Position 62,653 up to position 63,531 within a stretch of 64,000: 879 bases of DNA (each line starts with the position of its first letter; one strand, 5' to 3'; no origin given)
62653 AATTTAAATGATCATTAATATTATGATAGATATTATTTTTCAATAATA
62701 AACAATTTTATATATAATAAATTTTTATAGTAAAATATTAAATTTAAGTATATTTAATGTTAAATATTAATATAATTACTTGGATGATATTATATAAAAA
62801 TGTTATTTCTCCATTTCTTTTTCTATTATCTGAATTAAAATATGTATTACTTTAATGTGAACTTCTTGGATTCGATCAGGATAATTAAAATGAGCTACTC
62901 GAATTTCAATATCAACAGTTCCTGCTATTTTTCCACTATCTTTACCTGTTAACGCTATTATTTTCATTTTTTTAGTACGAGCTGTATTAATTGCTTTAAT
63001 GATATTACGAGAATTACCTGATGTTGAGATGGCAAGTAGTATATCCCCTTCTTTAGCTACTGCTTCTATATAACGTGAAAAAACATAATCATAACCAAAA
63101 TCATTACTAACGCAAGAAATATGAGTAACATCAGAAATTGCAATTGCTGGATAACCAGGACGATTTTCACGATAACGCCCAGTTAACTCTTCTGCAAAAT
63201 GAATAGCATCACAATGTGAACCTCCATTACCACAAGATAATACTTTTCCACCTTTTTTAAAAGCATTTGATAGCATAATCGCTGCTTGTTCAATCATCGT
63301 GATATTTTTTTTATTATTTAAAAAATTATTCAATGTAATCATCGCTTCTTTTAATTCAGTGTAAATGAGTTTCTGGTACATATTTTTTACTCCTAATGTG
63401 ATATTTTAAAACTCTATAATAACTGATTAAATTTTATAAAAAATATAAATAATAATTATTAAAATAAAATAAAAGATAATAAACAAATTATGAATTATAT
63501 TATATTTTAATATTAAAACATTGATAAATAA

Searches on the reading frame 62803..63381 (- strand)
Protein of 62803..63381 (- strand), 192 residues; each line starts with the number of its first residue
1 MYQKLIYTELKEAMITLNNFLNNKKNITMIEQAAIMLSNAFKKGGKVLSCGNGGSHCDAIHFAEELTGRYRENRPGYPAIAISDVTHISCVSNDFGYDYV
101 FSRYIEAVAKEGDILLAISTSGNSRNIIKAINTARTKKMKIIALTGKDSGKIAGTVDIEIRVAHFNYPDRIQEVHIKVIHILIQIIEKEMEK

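Call 74: search_protein_families(library=ncbifam, proteins=[window:62803-63381:-], max_evalue=1e-10)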
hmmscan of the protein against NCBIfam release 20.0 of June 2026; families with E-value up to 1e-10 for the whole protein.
window:62803-63381:- (192 aa): 5 families
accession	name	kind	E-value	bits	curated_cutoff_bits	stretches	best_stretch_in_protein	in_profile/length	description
NF001628.0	PRK00414.1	equivalog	3.1e-106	353.2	265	1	1-192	1-192/192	D-sedoheptulose 7-phosphate isomerase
TIGR00441.1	gmhA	equivalog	6.1e-75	250.4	209.45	1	35-187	2-154/154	D-sedoheptulose 7-phosphate isomerase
NF010546.0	PRK13936.1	equivalog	2.8e-54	183.9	276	1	27-189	26-191/197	phosphoheptose isomerase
NF008138.0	PRK10886.1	equivalog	8.1e-40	136.6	352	1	29-188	26-188/196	DnaA initiator-associating protein DiaA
NF010547.0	PRK13938.1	equivalog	6.5e-36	123.8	320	1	33-188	34-189/196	D-sedoheptulose 7-phosphate isomerase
